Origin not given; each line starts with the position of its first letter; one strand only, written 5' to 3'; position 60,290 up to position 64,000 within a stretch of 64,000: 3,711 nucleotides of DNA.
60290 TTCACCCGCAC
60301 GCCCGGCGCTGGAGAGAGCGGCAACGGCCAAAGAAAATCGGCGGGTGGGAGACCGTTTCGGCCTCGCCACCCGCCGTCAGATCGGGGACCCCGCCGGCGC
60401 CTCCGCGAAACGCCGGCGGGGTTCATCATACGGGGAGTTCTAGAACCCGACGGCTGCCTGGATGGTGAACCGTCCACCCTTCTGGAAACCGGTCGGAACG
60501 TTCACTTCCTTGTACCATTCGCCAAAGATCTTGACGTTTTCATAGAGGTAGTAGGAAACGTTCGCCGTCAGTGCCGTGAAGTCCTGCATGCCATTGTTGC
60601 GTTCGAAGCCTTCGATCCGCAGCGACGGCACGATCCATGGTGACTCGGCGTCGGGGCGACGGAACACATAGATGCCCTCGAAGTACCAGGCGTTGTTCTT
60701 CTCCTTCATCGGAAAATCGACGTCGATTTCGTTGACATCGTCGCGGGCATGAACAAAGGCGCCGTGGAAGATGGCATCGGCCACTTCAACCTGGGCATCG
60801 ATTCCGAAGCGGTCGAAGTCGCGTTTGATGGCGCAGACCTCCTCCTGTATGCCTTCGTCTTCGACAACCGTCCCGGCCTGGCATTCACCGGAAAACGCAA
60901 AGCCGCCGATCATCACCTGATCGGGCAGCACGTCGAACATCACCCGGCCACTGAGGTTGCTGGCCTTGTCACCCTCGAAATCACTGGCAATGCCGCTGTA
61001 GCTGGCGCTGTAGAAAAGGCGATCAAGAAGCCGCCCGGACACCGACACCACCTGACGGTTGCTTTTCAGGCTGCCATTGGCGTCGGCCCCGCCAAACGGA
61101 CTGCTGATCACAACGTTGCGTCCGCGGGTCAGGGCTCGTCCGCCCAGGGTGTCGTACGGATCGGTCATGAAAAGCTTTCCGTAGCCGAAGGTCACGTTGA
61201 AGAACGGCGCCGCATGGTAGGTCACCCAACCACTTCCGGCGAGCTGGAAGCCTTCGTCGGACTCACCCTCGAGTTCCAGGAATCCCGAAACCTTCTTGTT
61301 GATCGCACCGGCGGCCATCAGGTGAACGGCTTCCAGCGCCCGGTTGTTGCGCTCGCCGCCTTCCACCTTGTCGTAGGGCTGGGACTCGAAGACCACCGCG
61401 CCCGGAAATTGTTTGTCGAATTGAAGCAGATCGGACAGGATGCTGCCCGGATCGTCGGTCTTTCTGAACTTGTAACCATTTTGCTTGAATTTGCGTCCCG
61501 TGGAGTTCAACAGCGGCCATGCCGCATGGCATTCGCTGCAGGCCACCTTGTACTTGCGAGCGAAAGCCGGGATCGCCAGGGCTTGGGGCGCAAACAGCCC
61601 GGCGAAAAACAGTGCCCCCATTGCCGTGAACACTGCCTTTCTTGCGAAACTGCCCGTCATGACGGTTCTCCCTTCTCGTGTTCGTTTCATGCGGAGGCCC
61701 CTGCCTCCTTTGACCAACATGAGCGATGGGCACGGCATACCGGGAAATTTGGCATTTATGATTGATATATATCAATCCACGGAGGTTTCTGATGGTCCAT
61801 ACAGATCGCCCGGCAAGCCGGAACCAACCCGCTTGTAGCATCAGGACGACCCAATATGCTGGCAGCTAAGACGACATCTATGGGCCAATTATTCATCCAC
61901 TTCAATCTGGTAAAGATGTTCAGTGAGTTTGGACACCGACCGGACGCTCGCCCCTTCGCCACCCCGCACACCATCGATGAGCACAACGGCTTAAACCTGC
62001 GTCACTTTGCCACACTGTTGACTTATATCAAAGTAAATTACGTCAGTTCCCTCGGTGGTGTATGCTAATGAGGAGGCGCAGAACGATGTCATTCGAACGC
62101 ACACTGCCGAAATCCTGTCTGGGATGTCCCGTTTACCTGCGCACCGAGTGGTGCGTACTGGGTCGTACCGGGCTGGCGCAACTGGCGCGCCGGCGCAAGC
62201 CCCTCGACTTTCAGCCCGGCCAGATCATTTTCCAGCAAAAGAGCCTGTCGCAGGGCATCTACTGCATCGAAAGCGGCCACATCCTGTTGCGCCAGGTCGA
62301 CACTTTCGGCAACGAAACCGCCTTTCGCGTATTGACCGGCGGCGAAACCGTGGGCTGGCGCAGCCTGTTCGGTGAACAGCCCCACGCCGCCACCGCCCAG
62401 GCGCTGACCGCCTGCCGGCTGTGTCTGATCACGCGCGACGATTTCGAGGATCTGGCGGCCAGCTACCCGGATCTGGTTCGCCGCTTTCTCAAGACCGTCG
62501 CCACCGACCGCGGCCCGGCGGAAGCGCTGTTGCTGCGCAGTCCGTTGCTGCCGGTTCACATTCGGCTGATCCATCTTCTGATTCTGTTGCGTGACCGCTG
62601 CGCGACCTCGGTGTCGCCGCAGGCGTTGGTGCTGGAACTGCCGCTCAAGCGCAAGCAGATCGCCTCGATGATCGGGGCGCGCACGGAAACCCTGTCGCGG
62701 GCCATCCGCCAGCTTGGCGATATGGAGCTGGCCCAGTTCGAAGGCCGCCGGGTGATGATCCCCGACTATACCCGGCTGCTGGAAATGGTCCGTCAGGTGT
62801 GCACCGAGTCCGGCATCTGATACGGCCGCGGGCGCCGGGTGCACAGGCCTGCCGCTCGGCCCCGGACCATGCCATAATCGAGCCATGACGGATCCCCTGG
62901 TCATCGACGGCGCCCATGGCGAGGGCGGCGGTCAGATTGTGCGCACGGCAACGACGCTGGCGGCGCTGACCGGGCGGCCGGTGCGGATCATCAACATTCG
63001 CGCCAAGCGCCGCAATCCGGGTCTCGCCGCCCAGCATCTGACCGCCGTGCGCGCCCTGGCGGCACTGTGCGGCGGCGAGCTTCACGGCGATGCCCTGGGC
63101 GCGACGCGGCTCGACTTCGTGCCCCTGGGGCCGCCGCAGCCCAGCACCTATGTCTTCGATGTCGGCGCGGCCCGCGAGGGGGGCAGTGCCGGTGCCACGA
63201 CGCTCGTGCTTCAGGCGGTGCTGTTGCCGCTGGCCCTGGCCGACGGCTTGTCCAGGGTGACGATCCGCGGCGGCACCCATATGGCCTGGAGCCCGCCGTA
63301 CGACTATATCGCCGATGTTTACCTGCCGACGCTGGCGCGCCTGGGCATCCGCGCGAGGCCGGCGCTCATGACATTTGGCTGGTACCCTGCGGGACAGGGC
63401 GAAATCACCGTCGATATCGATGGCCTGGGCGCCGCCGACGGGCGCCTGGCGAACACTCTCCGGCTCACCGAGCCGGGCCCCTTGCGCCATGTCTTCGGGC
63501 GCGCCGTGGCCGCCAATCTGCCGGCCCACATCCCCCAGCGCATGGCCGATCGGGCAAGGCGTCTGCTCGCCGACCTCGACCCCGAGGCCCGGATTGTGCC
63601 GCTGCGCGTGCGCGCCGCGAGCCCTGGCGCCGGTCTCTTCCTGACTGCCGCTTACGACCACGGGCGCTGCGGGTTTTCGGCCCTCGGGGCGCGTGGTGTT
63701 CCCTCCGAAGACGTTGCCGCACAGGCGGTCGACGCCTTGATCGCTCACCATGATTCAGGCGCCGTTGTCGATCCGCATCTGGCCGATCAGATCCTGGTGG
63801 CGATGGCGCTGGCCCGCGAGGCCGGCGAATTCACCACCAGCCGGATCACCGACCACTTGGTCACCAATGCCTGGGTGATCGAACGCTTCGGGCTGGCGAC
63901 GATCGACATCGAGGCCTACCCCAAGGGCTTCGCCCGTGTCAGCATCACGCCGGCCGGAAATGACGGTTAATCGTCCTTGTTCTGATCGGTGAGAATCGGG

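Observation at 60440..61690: Monoheme cytochrome fused to an outer-membrane beta-barrel (Cyc2-like)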

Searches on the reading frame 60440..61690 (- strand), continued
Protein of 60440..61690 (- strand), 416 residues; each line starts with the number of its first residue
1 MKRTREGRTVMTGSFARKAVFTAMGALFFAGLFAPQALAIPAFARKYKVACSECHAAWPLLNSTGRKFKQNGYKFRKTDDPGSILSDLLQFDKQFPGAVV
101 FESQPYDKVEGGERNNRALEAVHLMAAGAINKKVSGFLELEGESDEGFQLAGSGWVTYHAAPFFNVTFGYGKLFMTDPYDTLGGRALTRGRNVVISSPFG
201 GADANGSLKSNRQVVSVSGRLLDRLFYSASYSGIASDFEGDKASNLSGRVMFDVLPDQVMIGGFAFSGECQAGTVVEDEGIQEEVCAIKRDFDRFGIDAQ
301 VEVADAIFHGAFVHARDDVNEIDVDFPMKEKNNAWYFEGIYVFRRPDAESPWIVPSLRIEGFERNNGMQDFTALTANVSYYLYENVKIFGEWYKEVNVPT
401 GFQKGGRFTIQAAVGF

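Call 32: fold_search(model_id=the predicted structure, library=pdb)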
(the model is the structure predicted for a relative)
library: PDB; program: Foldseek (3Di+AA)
matches with E <= 10: 975; with E <= 0.001: 286
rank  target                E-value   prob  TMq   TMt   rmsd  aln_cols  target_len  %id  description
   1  2fgq                  6.8e-12  1.00  0.56  0.67   5.9       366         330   12  High resolution X-ray structure of Omp32 in complex with malate (released 2006-01-31)
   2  1e54_A                1.5e-11  1.00  0.54  0.65   6.1       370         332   12  Anion-selective porin from Comamonas acidovorans (released 2001-07-12)
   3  6ehb_C                2.3e-11  1.00  0.50  0.61   6.6       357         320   13  OmpU, an outer membrane protein, of Vibrio cholerae (released 2018-04-25)
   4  6ehb_B                2.9e-11  1.00  0.50  0.63   6.3       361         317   12  OmpU, an outer membrane protein, of Vibrio cholerae (released 2018-04-25)
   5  6ehf                  4.7e-11  1.00  0.55  0.68   6.1       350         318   12  OmpT (in-vitro folded), an outer membrane protein Vibrio cholerae (trimer form) (released 2018-04-25)
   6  6ehd                  5.8e-11  1.00  0.51  0.63   6.9       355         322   14  OmpT (in-vitro folded), an outer membrane protein of Vibrio cholerae (released 2018-04-25)
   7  5fvn_A                6.1e-11  1.00  0.54  0.63   6.1       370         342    9  X-ray crystal structure of Enterobacter cloacae OmpE36 porin. (released 2016-08-10)
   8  2o4v_A                6.8e-11  1.00  0.56  0.55   8.1       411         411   13  An arginine ladder in OprP mediates phosphate specific transfer across the outer membrane (released 2006-12-26)
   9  1hxt                  8.0e-11  1.00  0.54  0.63   6.4       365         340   12  OMPF PORIN MUTANT NQAAA (released 2001-06-06)
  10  6ehb_A                1.2e-10  1.00  0.51  0.63   6.4       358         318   11  OmpU, an outer membrane protein, of Vibrio cholerae (released 2018-04-25)
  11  4lsh_B                1.2e-10  1.00  0.54  0.64   6.5       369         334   11  Ion selectivity of OmpF porin soaked in 0.2M KBr (released 2013-10-23)
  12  2xe5_A                1.4e-10  1.00  0.56  0.65   6.2       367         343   11  Molecular insights into clinically isolated OmpC mutants and their role in multi-drug resistance (OmpC26) (released 2010-05-26)
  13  9j9n_A                2.1e-10  1.00  0.55  0.66   6.5       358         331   13  artificial mononuclear Zn-bound metalloprotein 2 (M2:Zn) (released 2025-07-02)
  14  5mdo_A                2.1e-10  1.00  0.55  0.65   5.5       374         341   12  Crystal structure of in vitro folded Chitoporin VhChip from Vibrio harveyi (crystal form I) (released 2017-12-20)
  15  1gfq                  2.2e-10  1.00  0.55  0.65   6.4       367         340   12  OMPF PORIN (MUTANT R82C) (released 1996-12-07)
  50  5nxn_A                2.0e-09  1.00  0.54  0.63   6.6       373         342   14  Structure of a L5-deletion mutant of Providencia stuartii Omp-Pst1 (released 2018-02-21)
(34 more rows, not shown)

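Call 33: search_protein_representatives(alignment_id=A1)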
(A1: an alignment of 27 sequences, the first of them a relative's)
Query: 27 sequences, 392 profile positions. Proteins with E-value up to 0.001 (for the whole library): 4425; up to 1e-10: 1830; up to 1e-30: 168. The best 150 are listed.
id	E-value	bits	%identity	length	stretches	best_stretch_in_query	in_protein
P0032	1.2e-147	508.3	-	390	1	1-392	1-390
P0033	1.6e-139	481.6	-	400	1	6-392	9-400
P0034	1.2e-138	478.7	-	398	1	6-392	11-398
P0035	5.0e-136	470.1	-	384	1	1-392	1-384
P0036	1.9e-133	461.6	-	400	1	16-391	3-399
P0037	6.3e-131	453.3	-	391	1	10-392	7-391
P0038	1.2e-130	452.4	-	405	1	10-392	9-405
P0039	2.9e-129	447.8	-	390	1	2-392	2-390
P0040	4.0e-126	437.5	-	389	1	5-392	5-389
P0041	3.0e-125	434.6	-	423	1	8-391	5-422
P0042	1.0e-124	432.8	-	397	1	11-392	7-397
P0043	4.2e-124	430.8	-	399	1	9-392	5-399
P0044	5.5e-124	430.4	-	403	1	12-392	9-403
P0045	1.9e-122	425.4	-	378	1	14-392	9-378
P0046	6.9e-121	420.2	-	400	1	11-392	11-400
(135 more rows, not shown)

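Call 37: list_cluster_members(proteins=[P0001, P0002, P0008, P0014, P0016, P0022, P0023, P0024, P0027, P0030])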
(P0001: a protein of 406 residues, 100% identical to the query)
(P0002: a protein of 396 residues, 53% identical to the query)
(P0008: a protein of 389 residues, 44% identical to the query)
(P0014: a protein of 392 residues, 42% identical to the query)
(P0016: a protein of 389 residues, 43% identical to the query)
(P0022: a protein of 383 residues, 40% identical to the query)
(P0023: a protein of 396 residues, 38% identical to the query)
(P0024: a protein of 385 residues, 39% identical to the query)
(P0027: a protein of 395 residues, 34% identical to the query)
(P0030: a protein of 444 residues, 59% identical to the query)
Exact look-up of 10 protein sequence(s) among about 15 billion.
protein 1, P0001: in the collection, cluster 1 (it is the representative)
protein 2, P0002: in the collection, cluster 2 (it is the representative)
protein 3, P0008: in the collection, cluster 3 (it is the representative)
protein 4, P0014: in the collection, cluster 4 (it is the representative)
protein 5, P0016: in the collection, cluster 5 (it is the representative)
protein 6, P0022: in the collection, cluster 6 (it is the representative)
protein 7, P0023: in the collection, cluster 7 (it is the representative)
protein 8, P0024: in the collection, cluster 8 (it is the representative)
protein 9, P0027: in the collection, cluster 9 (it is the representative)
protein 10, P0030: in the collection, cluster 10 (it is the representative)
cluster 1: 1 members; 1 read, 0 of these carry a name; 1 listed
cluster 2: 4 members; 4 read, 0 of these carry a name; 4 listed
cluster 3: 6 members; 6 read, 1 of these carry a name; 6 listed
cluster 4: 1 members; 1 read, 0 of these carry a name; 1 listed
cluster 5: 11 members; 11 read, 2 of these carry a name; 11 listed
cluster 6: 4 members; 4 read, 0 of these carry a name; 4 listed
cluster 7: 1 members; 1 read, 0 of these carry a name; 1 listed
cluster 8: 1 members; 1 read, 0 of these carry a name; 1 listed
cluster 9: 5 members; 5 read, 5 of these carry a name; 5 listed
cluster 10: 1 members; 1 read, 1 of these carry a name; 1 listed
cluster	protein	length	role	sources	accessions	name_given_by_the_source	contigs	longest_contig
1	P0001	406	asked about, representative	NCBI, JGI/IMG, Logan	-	-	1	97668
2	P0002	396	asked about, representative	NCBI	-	-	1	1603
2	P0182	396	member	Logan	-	-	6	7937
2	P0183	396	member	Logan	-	-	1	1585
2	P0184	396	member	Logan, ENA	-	-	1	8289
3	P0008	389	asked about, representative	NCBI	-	-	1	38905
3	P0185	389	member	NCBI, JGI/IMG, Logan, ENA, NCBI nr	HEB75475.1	MAG TPA: hypothetical protein ENJ04_03910 [Nitrospirae bacterium] | hypothetical protein [Nitrospirota bacterium]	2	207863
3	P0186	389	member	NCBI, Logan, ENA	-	-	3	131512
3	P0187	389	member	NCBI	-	-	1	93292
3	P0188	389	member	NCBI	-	-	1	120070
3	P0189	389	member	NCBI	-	-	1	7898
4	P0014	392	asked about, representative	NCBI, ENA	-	-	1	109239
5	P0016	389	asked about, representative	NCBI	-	-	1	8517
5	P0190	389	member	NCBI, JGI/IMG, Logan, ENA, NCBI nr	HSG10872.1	MAG TPA: hypothetical protein VLB10_03895 [Gammaproteobacteria bacterium] | hypothetical protein | hypothetical protein [Gammaproteobacteria bacterium]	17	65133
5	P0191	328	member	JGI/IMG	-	hypothetical protein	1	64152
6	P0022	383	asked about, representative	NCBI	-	-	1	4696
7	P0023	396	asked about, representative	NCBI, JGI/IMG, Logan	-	-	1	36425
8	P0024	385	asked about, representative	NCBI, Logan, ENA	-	-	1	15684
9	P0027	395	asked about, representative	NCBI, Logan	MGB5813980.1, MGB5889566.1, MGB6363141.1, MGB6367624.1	MAG: hypothetical protein WBH75_06280 [Thermoanaerobaculia bacterium]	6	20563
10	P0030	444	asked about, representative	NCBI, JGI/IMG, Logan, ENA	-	hypothetical protein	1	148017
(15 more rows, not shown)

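Call 55: find_homologous_proteins(query=A2, max_evalue=0.00001)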
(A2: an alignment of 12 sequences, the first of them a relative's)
Query A2 (12 sequences) (410 aa, profile of the alignment): 94 proteins with E <= 0.00001 among 8000 candidates.
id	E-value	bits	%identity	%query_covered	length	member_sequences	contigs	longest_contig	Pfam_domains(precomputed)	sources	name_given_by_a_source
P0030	6.4e-127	442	25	23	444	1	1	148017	-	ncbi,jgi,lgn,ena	jgi:hypothetical protein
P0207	4.8e-125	436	23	81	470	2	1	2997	-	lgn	-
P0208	2.2e-120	421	25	82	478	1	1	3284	-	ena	-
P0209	1.1e-117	412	24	84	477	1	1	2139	-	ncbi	-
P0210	1.7e-117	411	25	94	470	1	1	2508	-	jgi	jgi:hypothetical protein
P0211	1.2e-115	405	23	39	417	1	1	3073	-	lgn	-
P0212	1.6e-115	405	25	33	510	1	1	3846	-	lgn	-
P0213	6.3e-115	403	26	84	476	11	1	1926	-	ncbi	-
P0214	2.9e-114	401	24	89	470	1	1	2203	-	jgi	jgi:hypothetical protein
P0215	4.1e-114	400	24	93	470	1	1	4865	-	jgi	jgi:hypothetical protein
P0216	4.2e-114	400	22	91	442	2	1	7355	-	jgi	-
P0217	1.9e-113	398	24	94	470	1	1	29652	-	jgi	-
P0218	3.7e-113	397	22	88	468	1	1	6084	-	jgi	jgi:hypothetical protein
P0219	9.9e-113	396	24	33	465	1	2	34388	-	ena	-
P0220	1.1e-112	395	21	80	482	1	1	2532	-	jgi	-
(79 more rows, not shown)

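Call 64: search_dna_similar(query=P0001, collection=plasmids, mode=protein, max_evalue=0.001, max_rows=25)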
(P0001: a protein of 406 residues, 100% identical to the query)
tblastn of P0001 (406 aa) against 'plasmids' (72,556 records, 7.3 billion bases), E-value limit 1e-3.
No match.

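Call 74: search_solved_structures(query=L023:1421-2032:+, max_evalue=0.01)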
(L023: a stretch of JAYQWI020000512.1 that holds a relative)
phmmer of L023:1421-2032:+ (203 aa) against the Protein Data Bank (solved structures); distinct sequences matched with E-value up to 0.01: 11.
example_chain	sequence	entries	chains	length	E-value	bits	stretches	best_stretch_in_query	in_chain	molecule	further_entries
3vrd_A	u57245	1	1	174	2.5e-25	92.9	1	29-203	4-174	Flavocytochrome c heme subunit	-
1fcd_C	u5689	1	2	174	2.7e-24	89.5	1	30-203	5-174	FLAVOCYTOCHROME C SULFIDE DEHYDROGENASE (CYTOCHROME SUBUNIT)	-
1etp_A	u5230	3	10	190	3.5e-11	46.7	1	33-175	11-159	CYTOCHROME C4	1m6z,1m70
6q2u_A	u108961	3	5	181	4e-08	36.8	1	27-198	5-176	Cytochrome c4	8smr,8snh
5lo9_A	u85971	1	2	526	1.1e-07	35.4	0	125-199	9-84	Cytochrome C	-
1h1o_A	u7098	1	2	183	1.9e-07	34.5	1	32-175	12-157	CYTOCHROME C-552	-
2zzs_A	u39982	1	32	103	6.3e-07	32.9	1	11-77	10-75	Cytochrome c554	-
1cno_A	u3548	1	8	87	6.4e-05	26.3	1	28-79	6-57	CYTOCHROME C552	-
5n1t_B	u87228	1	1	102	0.00013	25.3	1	12-79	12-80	Cytochrome C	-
8uf3_A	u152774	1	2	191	0.005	20.2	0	35-99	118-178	Cytochrome C4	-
4o1w_A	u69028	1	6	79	0.007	19.7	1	29-81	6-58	Cytochrome c552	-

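Call 75: search_solved_structures(query=L024:2933-3646:+, max_evalue=0.01)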
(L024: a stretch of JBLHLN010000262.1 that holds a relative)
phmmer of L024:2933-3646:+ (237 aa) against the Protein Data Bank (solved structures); distinct sequences matched with E-value up to 0.01: 0.

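Call 76: search_solved_structures(query=L047:7196-7507:+, max_evalue=0.01)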
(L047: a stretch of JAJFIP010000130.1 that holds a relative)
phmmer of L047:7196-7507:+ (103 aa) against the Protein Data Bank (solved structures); distinct sequences matched with E-value up to 0.01: 15.
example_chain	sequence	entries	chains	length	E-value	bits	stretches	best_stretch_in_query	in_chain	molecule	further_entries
5n1t_B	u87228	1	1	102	2.7e-12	50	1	11-99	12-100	Cytochrome C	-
3vrd_A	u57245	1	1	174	7.2e-09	39.1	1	29-98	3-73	Flavocytochrome c heme subunit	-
1fcd_C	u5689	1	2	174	6e-08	36.1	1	29-98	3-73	FLAVOCYTOCHROME C SULFIDE DEHYDROGENASE (CYTOCHROME SUBUNIT)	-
3mk7_C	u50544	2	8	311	4.9e-07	33.2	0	21-56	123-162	Cytochrome c oxidase, cbb3-type, subunit P | Cbb3-type cytochrome c oxidase subunit CcoP1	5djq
8uf3_A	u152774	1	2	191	3.2e-06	30.6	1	35-100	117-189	Cytochrome C4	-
1h1o_A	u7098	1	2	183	5.1e-05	26.7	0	35-100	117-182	CYTOCHROME C-552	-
8smr_G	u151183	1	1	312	6.5e-05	26.4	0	30-57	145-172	Cbb3-type cytochrome c oxidase subunit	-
1dvh_A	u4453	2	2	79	0.00022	24.7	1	33-100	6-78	CYTOCHROME C553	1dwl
1e08_E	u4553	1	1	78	0.00024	24.6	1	33-100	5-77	CYTOCHROME C553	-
8yts_A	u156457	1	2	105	0.00051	23.6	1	29-100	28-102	Cytochrome C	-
8snh_G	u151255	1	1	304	0.00095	22.7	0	31-56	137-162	Cbb3-type cytochrome c oxidase subunit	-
1c53_A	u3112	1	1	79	0.0025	21.3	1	33-100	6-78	CYTOCHROME C553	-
5lo9_A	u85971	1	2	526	0.0034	20.9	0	34-102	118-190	Cytochrome C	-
2dvh_A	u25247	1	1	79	0.0043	20.6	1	33-100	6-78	CYTOCHROME C-553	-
6xkw_p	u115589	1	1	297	0.0097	19.5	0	21-51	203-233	Cbb3-type cytochrome c oxidase subunit CcoP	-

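Call 77: search_dna_similar(query=P0028, collection=plasmids, mode=protein, max_evalue=0.001, max_rows=15)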
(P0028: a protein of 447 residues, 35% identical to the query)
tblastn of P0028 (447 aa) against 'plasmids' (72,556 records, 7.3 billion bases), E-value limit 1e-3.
Records with a match: 9; places in all: 9; records where one place covers at least 80% of the query: 0.
Best place of each record, by identity: <60% 9.
By first word of the organism name: Ralstonia 6; Caballeronia 2; Methylocystis 1.
By predicted mobility (MOB-suite, as given by PLSDB): non-mobilizable 6; mobilizable 3.
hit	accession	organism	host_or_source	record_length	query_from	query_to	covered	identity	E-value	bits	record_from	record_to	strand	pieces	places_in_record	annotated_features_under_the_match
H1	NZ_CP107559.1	Methylocystis sp. MJC1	whole organism,Alpine Peat Bogs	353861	8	140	30%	30.5%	4e-6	57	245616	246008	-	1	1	hypothetical protein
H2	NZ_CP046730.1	Ralstonia syzygii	tobacco,cell culture,leaf veins ...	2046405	4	140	31%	29.2%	5e-6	57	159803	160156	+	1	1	none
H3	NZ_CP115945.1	Ralstonia syzygii R24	Syzygium aromaticum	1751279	4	140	31%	29.2%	1e-5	56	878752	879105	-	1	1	none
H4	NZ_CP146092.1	Ralstonia sp. RRA.1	-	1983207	21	140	27%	30.8%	8e-6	56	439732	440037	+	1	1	none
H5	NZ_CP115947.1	Ralstonia solanacearum MolK2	Musa sp.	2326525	4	70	15%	45.6%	1e-6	59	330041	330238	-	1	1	record has no annotation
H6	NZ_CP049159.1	Caballeronia sp. SBC1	whole organism,soil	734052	20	70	11%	47.1%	4e-5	54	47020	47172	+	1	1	cytochrome C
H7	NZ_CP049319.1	Caballeronia sp. SBC2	whole organism,soil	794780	20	70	11%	47.1%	4e-5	54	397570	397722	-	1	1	cytochrome C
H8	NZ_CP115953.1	Ralstonia solanacearum CFBP2957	Solanum lycopersicum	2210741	24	70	11%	48.9%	2e-4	52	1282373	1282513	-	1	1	none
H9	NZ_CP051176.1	Ralstonia solanacearum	Whole organism,tomato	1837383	24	70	11%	48.9%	3e-4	51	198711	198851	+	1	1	none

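Call 78: search_dna_similar(query=P0031, collection=plasmids, mode=protein, max_evalue=0.001, max_rows=15)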
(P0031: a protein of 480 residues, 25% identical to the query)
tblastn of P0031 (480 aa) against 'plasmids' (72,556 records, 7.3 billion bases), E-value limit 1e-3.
No match.

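Call 79: get_annotated_region(hit=H2, flank=3000)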
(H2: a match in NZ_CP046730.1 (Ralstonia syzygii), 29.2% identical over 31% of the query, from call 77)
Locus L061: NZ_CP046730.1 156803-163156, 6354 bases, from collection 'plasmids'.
description: Ralstonia syzygii strain LLRS-1 plasmid pLLRS-1, complete sequence
organism: Ralstonia syzygii (NCBI taxid 28097)
taxonomy: Bacteria; Pseudomonadota; Betaproteobacteria; Burkholderiales; Burkholderiaceae; Ralstonia; Ralstonia syzygii
host: -; source: tobacco,cell culture,leaf veins (vascular strands); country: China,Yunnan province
typing (MOB-suite, as given by PLSDB): mobilizable; relaxase MOBP
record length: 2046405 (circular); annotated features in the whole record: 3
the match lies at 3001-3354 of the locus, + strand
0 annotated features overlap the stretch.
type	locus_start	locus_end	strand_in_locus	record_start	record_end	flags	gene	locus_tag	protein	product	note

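Call 80: get_annotated_region(hit=H6, flank=3000)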
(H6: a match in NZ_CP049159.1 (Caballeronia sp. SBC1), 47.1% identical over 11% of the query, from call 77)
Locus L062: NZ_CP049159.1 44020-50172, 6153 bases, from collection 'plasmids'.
description: Caballeronia sp. SBC1 plasmid pSBC1_3, complete sequence
organism: Caballeronia sp. SBC1 (NCBI taxid 2705548)
taxonomy: Bacteria; Pseudomonadota; Betaproteobacteria; Burkholderiales; Burkholderiaceae; Caballeronia; Caballeronia sp. SBC1
host: -; source: whole organism,soil; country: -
typing (MOB-suite, as given by PLSDB): non-mobilizable
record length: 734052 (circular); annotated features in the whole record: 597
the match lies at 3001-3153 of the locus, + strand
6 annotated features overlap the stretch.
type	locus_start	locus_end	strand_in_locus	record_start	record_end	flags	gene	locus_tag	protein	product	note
CDS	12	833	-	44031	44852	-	-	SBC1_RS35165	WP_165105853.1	DNA-binding protein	-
CDS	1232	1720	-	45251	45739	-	-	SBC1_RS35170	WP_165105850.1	pyridoxamine 5'-phosphate oxidase family protein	-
CDS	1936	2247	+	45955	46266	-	-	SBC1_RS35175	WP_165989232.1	high-potential iron-sulfur protein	-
CDS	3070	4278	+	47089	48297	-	-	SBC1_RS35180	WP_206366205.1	cytochrome C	-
CDS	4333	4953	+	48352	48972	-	-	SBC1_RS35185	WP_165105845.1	c-type cytochrome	-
CDS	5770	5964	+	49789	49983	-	-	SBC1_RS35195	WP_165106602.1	hypothetical protein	-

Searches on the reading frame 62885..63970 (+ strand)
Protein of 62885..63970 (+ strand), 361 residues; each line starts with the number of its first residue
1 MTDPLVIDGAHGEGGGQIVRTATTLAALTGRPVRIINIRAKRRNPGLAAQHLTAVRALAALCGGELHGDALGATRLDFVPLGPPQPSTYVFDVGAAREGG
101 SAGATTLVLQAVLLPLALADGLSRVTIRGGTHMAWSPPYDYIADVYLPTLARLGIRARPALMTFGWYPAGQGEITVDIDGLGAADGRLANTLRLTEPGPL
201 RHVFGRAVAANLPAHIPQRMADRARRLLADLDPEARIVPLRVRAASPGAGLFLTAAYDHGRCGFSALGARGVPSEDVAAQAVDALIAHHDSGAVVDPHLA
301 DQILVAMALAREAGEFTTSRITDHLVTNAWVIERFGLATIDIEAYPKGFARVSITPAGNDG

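Call 8: search_protein_families(library=pfam, proteins=[window:62885-63970:+], max_evalue=0.001)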
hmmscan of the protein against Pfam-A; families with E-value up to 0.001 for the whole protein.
window:62885-63970:+ (361 aa): 2 families
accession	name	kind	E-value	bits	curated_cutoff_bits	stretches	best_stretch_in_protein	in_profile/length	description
PF01137.26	RTC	-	2.9e-70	236.4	27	1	12-342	2-221/221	RNA 3'-terminal phosphate cyclase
PF05189.18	RTC_insert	-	3.8e-21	75.9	23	1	195-289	1-101/102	RNA 3'-terminal phosphate cyclase (RTC), insert domain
